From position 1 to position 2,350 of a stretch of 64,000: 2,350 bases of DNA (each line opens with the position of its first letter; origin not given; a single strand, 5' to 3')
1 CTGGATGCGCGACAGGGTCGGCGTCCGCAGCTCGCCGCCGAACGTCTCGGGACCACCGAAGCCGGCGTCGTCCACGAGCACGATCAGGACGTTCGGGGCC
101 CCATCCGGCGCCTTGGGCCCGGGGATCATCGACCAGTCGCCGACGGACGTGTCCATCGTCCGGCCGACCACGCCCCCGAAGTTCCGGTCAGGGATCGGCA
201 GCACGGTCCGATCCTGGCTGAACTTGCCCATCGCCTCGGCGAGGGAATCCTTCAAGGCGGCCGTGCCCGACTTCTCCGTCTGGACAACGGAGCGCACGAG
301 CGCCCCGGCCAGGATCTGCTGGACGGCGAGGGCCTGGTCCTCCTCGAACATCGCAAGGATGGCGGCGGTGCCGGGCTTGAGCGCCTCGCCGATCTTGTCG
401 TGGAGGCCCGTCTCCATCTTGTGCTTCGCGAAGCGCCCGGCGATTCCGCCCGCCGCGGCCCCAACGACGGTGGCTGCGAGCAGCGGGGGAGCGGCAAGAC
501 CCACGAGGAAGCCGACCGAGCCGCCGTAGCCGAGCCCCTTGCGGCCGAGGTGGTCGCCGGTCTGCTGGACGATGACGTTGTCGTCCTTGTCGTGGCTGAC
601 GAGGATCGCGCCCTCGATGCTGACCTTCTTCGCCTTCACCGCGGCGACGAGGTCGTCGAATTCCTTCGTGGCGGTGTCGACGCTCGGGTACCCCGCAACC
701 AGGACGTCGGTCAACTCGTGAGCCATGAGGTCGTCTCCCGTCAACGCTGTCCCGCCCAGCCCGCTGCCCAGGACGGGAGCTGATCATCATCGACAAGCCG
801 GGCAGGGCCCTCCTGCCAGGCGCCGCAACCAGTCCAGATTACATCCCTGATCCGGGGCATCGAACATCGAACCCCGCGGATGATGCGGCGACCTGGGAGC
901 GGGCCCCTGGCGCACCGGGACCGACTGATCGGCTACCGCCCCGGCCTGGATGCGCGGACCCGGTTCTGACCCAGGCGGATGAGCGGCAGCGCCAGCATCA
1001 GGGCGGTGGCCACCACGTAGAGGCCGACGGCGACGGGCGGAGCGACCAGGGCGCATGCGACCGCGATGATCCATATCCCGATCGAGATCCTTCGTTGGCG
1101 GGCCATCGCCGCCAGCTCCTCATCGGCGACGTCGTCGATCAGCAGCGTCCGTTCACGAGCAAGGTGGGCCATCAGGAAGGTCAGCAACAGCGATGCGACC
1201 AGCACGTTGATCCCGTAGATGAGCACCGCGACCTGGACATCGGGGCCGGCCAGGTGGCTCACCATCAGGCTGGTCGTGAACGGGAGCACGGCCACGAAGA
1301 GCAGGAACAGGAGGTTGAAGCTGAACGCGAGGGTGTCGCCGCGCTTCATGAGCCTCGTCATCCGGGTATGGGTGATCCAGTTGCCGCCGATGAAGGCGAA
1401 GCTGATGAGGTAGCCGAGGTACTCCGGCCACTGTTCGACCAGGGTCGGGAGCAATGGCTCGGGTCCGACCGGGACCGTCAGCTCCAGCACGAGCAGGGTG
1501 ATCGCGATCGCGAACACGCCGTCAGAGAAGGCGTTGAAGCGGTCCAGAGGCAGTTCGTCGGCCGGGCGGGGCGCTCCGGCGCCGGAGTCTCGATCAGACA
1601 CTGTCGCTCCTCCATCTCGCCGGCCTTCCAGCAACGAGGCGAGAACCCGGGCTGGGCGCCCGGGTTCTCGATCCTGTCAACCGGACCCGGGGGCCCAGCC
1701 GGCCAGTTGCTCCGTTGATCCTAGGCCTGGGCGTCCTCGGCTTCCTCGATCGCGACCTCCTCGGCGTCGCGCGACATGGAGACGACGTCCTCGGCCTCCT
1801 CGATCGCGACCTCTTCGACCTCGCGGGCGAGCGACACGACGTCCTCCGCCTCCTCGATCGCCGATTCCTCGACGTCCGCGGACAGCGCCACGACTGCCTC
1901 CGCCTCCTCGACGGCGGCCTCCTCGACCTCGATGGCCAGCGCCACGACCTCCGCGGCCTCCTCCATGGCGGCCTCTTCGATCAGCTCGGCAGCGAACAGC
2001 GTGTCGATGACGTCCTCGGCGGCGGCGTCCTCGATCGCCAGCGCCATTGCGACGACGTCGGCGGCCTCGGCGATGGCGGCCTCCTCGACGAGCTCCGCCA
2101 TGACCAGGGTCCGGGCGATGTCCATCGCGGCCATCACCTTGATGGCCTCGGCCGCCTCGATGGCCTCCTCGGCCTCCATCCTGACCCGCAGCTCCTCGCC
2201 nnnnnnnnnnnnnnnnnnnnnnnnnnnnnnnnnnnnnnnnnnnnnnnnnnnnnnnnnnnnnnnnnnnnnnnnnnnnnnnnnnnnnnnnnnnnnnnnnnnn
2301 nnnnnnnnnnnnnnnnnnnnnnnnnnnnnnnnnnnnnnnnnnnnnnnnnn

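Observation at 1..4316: Five-gene minus-strand cluster: three DUF1269-type proteins, a TMEM175-like channel and a PAP2 phosphatase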

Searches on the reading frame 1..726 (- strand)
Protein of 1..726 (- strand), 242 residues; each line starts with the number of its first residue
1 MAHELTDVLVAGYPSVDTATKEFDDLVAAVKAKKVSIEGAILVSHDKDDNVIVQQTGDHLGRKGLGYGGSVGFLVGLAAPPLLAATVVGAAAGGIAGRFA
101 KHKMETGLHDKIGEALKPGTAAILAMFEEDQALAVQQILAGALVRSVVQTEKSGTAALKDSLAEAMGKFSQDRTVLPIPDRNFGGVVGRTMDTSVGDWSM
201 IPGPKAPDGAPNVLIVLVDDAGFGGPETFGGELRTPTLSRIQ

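Call 6: search_protein_families(library=pfam, proteins=[window:1-726:-], max_evalue=0.01)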
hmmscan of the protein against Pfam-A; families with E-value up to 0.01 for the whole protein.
window:1-726:- (242 aa): 2 families
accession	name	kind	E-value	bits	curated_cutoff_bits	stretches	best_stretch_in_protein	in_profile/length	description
PF06897.17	DUF1269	-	7.8e-11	42.6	26.9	1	68-151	4-86/100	Protein of unknown function (DUF1269)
PF13488.11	Gly-zipper_Omp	-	0.0011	19.3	25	1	64-105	2-43/46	Glycine zipper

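Call 7: search_protein_families(library=ncbifam, proteins=[window:1-726:-], max_evalue=0.01)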
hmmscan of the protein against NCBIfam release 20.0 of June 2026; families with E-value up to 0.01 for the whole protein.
window:1-726:- (242 aa): 0 families

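Call 38: find_homologous_proteins(query=window:1-726:-, max_evalue=0.001)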
Query window:1-726:- (242 aa): 812 proteins with E <= 0.001 among 8000 candidates; the best 120 are listed.
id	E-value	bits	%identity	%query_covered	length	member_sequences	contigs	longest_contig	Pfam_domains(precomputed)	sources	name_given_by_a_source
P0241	1.3e-136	472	90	98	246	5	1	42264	PF06897.18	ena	-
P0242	3.4e-136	470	88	100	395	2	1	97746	PF06897.18,PF00884.29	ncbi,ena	-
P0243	6.1e-126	437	83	100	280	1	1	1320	PF06897.18,PF00884.29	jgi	-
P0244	2.9e-111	389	73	100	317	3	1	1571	PF06897.18,PF00884.29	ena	-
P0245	4.1e-110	385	74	99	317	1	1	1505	PF01063.25,PF06897.18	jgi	-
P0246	3.5e-109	382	78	100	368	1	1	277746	PF06897.18,PF00884.29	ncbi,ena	-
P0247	1.3e-107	377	73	96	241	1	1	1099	PF06897.18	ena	-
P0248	5.6e-107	375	70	100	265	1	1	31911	PF06897.18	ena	-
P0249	1.0e-103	364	70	100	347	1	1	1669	PF06897.18,PF00884.29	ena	-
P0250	1.8e-103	363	69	100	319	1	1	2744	PF06897.18,PF00884.29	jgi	jgi:uncharacterized membrane protein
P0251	4.3e-102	359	68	100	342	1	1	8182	PF06897.18,PF00884.29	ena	-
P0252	4.4e-102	359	67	100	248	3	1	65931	PF06897.18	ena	-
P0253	1.9e-100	353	67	100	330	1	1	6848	PF06897.18,PF00884.29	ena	-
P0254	2.1e-100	353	66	100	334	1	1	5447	PF06897.18,PF00884.29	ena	-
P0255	5.6e-100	352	67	100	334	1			PF06897.18,PF00884.29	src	-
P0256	2.0e-99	350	66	100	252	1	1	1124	PF06897.18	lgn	-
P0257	9.2e-99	348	65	100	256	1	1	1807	PF06897.18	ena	-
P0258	1.7e-98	347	65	100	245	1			PF06897.18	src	-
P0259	3.8e-98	346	65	100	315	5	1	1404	PF06897.18,PF00884.29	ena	-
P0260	5.6e-98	345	86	76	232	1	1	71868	PF06897.18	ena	-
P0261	7.3e-98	345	66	99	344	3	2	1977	PF06897.18,PF00884.29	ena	-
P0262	3.2e-96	339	64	100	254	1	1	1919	PF06897.18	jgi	jgi:arylsulfatase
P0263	1.0e-95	338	65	100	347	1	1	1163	PF06897.18,PF00884.29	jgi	jgi:arylsulfatase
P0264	1.3e-95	337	65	99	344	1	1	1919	PF06897.18,PF00884.29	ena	-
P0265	1.8e-95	337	66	98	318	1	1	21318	PF06897.18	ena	-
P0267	4.7e-95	336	65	100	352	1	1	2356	PF06897.18,PF00884.29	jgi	jgi:arylsulfatase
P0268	6.3e-95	335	63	100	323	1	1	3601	PF06897.18,PF00884.29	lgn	-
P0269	7.0e-95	335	65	95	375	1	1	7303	PF06897.18,PF00884.29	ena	-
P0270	1.2e-94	334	65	100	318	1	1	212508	PF06897.18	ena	-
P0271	1.9e-94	334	65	100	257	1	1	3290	PF06897.18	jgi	jgi:arylsulfatase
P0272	2.0e-94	333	67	100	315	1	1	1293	PF06897.18,PF00884.29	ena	-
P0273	2.9e-94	333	64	100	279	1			PF06897.18,PF00884.29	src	-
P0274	3.2e-94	333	66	98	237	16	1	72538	PF06897.18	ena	-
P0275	3.7e-94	333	66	94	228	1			PF06897.18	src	-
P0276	3.7e-94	333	65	100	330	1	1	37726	PF06897.18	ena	-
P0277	6.5e-94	332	63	100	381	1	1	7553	PF06897.18,PF00884.29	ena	-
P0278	1.7e-93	330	64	98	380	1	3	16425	PF06897.18,PF00884.29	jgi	jgi:uncharacterized membrane protein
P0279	2.0e-93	330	65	96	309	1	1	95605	PF06897.18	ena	-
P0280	2.0e-93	330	63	98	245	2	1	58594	PF06897.18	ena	-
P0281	2.6e-93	330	63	100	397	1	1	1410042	PF06897.18,PF00884.29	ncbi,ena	-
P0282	4.9e-93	329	62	100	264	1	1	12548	PF06897.18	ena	-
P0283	6.3e-93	329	63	100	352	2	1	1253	PF06897.18,PF00884.29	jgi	jgi:arylsulfatase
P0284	9.9e-93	328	63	100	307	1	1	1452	PF06897.18,PF00884.29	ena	-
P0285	1.1e-92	328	62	100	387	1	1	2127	PF06897.18,PF00884.29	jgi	jgi:uncharacterized membrane protein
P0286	3.2e-92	326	63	100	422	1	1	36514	PF06897.18,PF00884.29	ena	-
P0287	9.7e-92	325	63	100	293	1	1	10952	PF00884.29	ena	-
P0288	2.0e-91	324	63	100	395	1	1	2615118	PF06897.18,PF00884.29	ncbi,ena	-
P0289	2.8e-91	323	63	100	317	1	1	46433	PF06897.18,PF00884.29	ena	-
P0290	2.9e-91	323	62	98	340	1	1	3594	PF06897.18,PF00884.29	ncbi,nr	ncbi:MAG TPA: sulfatase-like hydrolase/transferase, partial [Streptosporangiaceae bacterium]|nr:sulf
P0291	4.4e-91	323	64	98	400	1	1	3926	PF06897.18,PF00884.29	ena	-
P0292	8.7e-91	322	67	93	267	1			PF06897.18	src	-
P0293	1.4e-90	321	62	100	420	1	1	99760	PF06897.18,PF00884.29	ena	-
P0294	1.5e-90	321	62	100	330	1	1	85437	PF06897.18,PF00884.29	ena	-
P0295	1.9e-90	320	61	100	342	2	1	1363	PF06897.18,PF00884.29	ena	-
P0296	2.8e-90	320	64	98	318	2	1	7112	PF06897.18,PF00884.29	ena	-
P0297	3.0e-90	320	64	97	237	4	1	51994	PF06897.18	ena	-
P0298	3.9e-90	319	69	90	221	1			PF06897.18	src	-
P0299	5.2e-90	319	64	97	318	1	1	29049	PF06897.18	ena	-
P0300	6.4e-90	319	60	100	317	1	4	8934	PF06897.18,PF00884.29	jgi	jgi:uncharacterized membrane protein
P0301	1.7e-89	317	65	95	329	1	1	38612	PF06897.18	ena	-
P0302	2.2e-89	317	61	100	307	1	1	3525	PF06897.18,PF00884.29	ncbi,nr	ncbi:MAG TPA: sulfatase-like hydrolase/transferase, partial [Actinomycetota bacterium]|nr:sulfatase-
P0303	2.7e-89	317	64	98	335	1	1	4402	PF06897.18,PF00884.29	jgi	jgi:uncharacterized membrane protein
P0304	3.9e-89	316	63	98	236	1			PF06897.18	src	-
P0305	4.3e-89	316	60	100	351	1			PF06897.18,PF00884.29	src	-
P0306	4.8e-89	316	62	100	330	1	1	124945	PF06897.18,PF00884.29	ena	-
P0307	2.0e-88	314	62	98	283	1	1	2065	PF06897.18,PF00884.29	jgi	-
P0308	2.1e-88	314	64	95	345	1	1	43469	PF06897.18,PF00884.29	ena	-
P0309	8.1e-88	312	62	100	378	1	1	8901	PF06897.18,PF00884.29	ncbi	-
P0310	8.4e-88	312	62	100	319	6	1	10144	PF06897.18,PF00884.29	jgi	jgi:uncharacterized membrane protein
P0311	1.5e-87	311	60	100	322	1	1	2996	PF06897.18,PF00884.29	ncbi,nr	ncbi:MAG: sulfatase-like hydrolase/transferase, partial [Solirubrobacterales bacterium]|nr:sulfatase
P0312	1.7e-87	311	62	98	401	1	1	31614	PF06897.18,PF00884.29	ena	-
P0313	2.4e-87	310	60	98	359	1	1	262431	PF06897.18,PF00884.29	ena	-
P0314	2.4e-87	310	62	98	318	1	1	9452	PF06897.18,PF00884.29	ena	-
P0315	2.8e-87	310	61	98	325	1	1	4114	PF06897.18,PF00884.29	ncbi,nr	ncbi:MAG TPA: sulfatase-like hydrolase/transferase, partial [Acidimicrobiales bacterium]|nr:sulfatas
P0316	3.4e-87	310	62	98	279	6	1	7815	PF06897.18,PF00884.29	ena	-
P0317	5.8e-87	309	61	97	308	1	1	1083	PF06897.18,PF00884.29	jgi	-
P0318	6.8e-87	309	60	99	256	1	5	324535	PF06897.18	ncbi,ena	-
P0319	1.1e-86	308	61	100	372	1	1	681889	PF06897.18,PF00884.29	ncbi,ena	-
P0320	1.2e-86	308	62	98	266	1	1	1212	PF06897.18,PF00884.29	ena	-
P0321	2.0e-86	307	65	93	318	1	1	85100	PF06897.18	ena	-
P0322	3.4e-86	307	62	98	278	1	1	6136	PF06897.18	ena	-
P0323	3.8e-86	306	67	83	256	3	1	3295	PF06897.18,PF00884.29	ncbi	ncbi:MAG: sulfatase-like hydrolase/transferase, partial [Solirubrobacteraceae bacterium]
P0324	4.1e-86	306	66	88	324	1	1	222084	PF06897.18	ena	-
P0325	8.3e-86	305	65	89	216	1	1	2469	PF06897.18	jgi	jgi:arylsulfatase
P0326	1.1e-85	305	60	98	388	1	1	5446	PF06897.18,PF00884.29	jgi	jgi:arylsulfatase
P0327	1.2e-85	305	63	95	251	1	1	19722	PF06897.18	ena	-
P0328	1.5e-85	304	64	92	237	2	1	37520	PF06897.18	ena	-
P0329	3.6e-85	303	64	92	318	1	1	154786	PF06897.18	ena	-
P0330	4.0e-85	303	62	98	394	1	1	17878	PF06897.18,PF00884.29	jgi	jgi:uncharacterized membrane protein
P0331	4.4e-85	303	60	100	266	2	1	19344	PF06897.18,PF00884.29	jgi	-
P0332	5.0e-85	303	62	99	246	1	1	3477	PF06897.18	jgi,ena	-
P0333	7.2e-85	302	60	98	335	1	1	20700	PF06897.18,PF00884.29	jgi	jgi:arylsulfatase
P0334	9.5e-85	302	65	92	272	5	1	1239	PF06897.18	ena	-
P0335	1.6e-84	301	58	100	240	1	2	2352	PF06897.18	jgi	jgi:arylsulfatase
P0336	1.7e-84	301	61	98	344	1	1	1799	PF06897.18,PF00884.29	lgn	-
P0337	2.0e-84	301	59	97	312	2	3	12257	PF06897.18,PF00884.29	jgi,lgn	jgi:uncharacterized membrane protein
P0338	6.3e-84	299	58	99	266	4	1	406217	PF06897.18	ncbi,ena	-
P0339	6.8e-84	299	65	90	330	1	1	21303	PF06897.18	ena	-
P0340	7.1e-84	299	61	95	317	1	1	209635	PF06897.18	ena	-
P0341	1.3e-83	298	59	100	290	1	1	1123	PF06897.18,PF00884.29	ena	-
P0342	1.4e-83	298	59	98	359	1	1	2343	PF06897.18,PF00884.29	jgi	-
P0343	1.9e-83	298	60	98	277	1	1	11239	PF06897.18,PF00884.29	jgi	jgi:uncharacterized membrane protein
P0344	2.9e-83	297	57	100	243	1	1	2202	PF06897.18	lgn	-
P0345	2.9e-83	297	57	100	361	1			PF06897.18,PF00884.29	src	-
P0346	5.4e-83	296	67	85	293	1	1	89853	PF06897.18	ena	-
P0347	7.1e-83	296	60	100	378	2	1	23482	PF06897.18,PF00884.29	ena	-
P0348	1.1e-82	295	58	100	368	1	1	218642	PF06897.18,PF00884.29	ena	-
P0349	2.9e-82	294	67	86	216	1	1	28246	PF06897.18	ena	-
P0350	6.2e-82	293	58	98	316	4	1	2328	PF06897.18,PF00884.29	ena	-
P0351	6.3e-82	293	60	97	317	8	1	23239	PF06897.18,PF00884.29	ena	-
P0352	6.9e-82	292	60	98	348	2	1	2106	PF06897.18,PF00884.29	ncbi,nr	ncbi:MAG TPA: sulfatase-like hydrolase/transferase, partial [Streptosporangiaceae bacterium]|nr:sulf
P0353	1.3e-81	292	57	100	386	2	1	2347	PF06897.18,PF00884.29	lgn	-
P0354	1.6e-81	291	57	97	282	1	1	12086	PF06897.18,PF00884.29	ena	-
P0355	1.7e-81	291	59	97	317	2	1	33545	PF06897.18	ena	-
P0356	1.8e-81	291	59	100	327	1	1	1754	PF06897.18,PF00884.29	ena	-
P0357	1.9e-81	291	58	97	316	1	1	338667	PF06897.18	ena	-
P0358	2.0e-81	291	59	100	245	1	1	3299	PF06897.18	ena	-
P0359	2.5e-81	291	60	98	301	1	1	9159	PF06897.18,PF00884.29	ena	-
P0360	2.8e-81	290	59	100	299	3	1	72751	PF06897.18,PF00884.29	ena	-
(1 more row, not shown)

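Call 63: search_protein_families(library=padloc, proteins=[window:1-726:-], max_evalue=0.01)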
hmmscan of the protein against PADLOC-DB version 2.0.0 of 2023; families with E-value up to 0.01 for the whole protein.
window:1-726:- (242 aa): 0 families

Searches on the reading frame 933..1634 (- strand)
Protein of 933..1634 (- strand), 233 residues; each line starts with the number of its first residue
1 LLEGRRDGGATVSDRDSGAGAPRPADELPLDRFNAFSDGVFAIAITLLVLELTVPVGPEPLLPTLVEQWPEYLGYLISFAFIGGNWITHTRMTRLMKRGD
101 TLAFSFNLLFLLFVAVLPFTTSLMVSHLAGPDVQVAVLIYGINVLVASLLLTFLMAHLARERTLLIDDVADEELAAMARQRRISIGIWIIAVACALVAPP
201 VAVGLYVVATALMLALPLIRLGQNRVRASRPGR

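Call 6: search_protein_families(library=pfam, proteins=[window:933-1634:-], max_evalue=0.01)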
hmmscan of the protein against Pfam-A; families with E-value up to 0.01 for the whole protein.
window:933-1634:- (233 aa): 1 family
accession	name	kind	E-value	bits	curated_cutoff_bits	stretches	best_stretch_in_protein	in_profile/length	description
PF06736.16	TMEM175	-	8.2e-25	87.6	25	1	32-118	1-88/88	Endosomal/lysosomal potassium channel TMEM175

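Call 7: search_protein_families(library=ncbifam, proteins=[window:933-1634:-], max_evalue=0.01)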
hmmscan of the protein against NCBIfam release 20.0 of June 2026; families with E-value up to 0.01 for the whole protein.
window:933-1634:- (233 aa): 0 families

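Call 8: find_encoding_contigs(protein=window:933-1634:-, flank=10000, max_places=6)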
Protein window:933-1634:- (233 aa): no gene with exactly this product is on record in the collection.

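Call 25: search_solved_structures(query=window:933-1634:-, max_evalue=0.01, show_alignments=1)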
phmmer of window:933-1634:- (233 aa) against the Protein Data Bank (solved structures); distinct sequences matched with E-value up to 0.01: 4.
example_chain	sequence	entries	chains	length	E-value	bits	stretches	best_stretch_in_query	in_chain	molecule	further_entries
5vre_A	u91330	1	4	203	5.7e-29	104.4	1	29-209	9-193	Putative integral membrane protein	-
6w8n_A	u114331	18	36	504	2.1e-16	63.3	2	31-217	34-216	Endosomal/lysosomal potassium channel TMEM175 | Endosomal/lysosomal proton channel TMEM175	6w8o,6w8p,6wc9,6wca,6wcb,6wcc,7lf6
6hd8_B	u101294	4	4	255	0.0011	21.7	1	32-119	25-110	TMEM175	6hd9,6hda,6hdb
6hdc_B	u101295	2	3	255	0.0051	19.5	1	32-119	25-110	TMEM175 | Uncharacterized protein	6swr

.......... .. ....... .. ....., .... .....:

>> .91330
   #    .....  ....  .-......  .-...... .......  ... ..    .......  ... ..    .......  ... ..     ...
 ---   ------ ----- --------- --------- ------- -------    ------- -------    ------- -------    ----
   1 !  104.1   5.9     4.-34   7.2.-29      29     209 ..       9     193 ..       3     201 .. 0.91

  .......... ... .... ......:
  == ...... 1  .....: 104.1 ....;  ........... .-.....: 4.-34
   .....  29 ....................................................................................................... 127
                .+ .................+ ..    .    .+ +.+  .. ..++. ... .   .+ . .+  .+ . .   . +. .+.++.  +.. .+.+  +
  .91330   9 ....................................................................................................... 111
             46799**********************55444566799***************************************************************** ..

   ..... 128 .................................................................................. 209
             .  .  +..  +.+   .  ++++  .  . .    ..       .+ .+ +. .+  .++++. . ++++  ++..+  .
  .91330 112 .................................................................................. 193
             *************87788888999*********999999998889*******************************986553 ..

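Call 63: search_protein_families(library=padloc, proteins=[window:933-1634:-], max_evalue=0.01)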
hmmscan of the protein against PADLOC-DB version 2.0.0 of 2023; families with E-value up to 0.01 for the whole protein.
window:933-1634:- (233 aa): 0 families

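Call 84: find_encoding_contigs(protein=window:936-1601:-, flank=10000, max_places=2)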
Protein seq(222 aa) (222 aa): no gene with exactly this product is on record in the collection.

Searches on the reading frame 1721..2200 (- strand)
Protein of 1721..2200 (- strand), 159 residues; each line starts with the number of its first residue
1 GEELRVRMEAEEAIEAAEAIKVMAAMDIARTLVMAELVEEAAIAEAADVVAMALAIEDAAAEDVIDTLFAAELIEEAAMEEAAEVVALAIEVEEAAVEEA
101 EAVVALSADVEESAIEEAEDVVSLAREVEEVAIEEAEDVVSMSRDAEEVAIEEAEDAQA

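Call 62: search_protein_families(library=pfam, proteins=[window:1721-2200:-], max_evalue=5)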
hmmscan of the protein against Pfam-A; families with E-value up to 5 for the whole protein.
window:1721-2200:- (159 aa): 1 family
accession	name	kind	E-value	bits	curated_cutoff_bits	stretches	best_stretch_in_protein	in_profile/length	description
PF24889.1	CCTL2_WNK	-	2.8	8.3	27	0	55-86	31-62/75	WNK CCTL2 domain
